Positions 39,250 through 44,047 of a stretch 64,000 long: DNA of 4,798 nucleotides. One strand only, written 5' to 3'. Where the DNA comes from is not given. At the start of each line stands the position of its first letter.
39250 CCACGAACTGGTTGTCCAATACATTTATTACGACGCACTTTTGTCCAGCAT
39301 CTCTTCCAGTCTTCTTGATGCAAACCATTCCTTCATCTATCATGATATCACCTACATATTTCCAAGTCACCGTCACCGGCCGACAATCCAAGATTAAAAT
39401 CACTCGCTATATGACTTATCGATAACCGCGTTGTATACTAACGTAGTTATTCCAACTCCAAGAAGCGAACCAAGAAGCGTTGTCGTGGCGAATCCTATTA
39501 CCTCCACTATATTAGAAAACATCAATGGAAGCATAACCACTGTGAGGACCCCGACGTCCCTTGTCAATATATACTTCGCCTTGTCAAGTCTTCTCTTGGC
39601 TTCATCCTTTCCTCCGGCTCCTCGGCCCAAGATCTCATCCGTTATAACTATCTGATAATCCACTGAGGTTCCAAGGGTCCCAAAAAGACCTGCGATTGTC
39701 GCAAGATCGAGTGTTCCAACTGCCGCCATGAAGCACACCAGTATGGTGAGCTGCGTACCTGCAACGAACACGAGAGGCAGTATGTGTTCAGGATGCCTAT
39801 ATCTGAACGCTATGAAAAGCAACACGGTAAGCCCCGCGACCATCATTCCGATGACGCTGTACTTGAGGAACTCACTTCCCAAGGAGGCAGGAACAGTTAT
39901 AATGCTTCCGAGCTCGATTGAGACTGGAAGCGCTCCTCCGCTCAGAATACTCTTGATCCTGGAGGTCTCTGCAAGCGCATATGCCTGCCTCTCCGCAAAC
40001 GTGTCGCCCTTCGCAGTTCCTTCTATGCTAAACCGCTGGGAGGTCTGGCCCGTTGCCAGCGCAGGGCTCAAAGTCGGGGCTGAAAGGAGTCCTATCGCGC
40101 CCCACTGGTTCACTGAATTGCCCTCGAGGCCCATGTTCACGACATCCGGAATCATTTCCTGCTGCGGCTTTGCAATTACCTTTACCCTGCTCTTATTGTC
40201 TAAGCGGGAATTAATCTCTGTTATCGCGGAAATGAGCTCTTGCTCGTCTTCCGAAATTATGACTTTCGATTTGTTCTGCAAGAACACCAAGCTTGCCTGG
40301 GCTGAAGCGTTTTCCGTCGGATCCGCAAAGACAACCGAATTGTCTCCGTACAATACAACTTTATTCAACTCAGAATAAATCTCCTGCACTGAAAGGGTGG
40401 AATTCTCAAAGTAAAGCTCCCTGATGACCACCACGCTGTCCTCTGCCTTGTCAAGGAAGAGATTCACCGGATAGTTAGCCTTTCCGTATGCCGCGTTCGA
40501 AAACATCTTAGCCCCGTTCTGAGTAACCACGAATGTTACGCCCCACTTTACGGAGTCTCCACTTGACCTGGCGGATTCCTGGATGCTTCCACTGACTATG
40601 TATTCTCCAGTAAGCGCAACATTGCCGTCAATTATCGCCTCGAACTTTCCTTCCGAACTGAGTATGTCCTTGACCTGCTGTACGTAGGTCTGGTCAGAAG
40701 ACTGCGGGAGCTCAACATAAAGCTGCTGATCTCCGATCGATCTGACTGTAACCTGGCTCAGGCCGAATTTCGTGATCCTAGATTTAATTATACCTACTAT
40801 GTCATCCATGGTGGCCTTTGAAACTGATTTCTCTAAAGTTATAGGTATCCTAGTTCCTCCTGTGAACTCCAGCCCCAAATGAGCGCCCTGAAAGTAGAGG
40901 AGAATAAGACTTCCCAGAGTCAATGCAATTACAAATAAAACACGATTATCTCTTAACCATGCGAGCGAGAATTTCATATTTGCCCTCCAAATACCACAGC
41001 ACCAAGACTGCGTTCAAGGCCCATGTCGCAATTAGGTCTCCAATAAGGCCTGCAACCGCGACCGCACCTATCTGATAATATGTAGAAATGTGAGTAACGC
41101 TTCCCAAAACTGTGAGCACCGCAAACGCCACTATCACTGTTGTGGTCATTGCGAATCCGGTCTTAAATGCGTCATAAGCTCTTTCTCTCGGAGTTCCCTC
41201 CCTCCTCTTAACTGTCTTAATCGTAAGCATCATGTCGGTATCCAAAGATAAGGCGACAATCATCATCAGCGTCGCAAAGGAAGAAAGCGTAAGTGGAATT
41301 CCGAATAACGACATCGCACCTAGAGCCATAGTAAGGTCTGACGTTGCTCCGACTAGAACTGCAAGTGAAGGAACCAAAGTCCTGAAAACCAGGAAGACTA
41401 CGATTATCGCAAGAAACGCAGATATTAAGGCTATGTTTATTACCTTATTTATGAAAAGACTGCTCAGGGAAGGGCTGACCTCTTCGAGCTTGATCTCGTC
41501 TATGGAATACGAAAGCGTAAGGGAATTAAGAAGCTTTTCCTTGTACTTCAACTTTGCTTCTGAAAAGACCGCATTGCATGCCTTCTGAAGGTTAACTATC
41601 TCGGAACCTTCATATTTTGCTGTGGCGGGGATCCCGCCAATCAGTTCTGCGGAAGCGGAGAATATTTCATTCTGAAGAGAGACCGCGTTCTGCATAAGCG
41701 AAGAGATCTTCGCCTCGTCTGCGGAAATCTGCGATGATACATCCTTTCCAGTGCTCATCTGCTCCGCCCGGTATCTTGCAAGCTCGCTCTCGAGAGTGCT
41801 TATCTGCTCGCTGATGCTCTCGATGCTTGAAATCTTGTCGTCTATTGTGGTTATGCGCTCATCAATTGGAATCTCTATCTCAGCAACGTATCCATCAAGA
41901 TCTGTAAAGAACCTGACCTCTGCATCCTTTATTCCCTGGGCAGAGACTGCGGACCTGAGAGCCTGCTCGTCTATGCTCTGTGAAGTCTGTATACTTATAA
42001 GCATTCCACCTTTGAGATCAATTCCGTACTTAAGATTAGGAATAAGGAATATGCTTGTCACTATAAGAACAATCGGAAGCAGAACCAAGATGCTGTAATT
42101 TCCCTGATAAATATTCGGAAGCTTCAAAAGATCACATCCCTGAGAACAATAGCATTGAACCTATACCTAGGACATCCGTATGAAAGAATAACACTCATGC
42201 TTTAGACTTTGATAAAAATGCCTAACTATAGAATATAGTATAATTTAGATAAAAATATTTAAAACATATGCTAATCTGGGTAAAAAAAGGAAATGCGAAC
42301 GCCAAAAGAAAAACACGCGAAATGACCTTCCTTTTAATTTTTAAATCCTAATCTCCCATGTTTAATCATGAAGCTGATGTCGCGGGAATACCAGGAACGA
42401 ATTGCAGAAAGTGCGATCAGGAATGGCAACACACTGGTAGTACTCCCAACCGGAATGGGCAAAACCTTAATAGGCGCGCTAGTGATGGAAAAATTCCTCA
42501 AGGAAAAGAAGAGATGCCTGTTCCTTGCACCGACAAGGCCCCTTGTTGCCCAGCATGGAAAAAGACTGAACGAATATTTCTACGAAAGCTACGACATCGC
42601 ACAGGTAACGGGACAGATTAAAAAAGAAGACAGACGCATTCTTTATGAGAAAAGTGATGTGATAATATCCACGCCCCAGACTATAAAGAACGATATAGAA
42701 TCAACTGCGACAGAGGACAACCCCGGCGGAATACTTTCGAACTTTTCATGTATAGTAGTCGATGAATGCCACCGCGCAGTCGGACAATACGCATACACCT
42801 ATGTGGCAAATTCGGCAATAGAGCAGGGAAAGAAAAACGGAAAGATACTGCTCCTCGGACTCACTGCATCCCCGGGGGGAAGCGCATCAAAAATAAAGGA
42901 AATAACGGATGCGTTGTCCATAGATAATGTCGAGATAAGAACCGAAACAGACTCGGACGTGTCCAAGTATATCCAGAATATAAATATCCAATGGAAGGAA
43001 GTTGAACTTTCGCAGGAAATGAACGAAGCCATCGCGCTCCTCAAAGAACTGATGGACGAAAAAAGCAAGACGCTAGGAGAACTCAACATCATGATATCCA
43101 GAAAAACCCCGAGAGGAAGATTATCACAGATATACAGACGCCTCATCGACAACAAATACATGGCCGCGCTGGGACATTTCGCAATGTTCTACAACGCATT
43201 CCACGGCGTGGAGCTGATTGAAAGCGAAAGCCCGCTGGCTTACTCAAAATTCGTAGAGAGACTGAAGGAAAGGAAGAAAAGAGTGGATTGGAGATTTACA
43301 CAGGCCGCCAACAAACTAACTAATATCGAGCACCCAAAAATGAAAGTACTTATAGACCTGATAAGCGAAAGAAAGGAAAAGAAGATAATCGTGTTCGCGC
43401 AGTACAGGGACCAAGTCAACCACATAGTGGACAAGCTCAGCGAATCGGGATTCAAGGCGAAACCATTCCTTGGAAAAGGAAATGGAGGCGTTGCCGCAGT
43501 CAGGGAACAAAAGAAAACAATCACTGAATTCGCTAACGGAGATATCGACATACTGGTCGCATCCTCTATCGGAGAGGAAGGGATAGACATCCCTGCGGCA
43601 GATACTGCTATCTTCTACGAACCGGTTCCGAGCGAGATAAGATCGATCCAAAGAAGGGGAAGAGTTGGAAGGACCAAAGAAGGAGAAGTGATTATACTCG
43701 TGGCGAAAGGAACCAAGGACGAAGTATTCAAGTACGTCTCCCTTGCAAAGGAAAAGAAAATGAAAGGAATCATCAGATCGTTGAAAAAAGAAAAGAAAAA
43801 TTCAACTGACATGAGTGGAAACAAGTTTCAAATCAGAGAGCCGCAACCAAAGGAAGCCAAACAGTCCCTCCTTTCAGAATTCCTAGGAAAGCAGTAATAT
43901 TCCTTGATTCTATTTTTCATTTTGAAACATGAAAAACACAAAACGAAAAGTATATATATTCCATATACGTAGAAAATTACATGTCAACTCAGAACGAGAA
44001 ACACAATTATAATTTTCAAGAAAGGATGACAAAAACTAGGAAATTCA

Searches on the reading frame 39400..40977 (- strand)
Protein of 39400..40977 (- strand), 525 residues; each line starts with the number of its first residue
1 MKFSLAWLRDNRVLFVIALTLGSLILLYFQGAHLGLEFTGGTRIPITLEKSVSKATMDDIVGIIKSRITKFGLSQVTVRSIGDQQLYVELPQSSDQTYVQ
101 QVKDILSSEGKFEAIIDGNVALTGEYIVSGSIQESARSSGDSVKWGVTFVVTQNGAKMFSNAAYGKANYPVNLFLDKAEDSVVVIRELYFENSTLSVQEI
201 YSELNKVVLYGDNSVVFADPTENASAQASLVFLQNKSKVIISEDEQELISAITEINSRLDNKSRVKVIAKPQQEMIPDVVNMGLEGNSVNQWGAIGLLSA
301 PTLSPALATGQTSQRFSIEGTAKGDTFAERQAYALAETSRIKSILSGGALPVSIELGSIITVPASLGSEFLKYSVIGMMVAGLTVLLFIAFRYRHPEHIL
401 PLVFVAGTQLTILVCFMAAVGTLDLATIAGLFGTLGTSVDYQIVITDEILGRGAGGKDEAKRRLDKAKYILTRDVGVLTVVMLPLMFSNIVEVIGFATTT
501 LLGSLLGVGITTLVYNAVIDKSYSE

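Call 27: search_protein_families(library=pfam, proteins=[window:39400-40977:-], max_evalue=0.00001)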
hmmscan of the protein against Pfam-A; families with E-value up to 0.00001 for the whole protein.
window:39400-40977:- (525 aa): 1 family
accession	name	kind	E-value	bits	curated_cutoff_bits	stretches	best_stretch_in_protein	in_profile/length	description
PF02355.23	SecD_SecF_C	-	1.5e-09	37.9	20.5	1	353-514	12-178/189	Protein export membrane protein SecD/SecF, C-terminal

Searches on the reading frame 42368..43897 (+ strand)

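Call 27: search_protein_families(library=pfam, proteins=[window:42368-43897:+], max_evalue=0.00001)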
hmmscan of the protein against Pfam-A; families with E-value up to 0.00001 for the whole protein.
window:42368-43897:+ (509 aa): 3 families
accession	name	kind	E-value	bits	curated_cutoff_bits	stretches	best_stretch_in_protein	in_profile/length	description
PF00270.35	DEAD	-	6.7e-26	91.4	26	1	7-170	2-161/167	DEAD/DEAH box helicase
PF04851.21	ResIII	-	3.8e-25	89.2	22.5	1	4-169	3-162/164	Type III restriction enzyme, res subunit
PF00271.37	Helicase_C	-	2.8e-24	85.9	23.5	1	324-436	2-109/110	Helicase conserved C-terminal domain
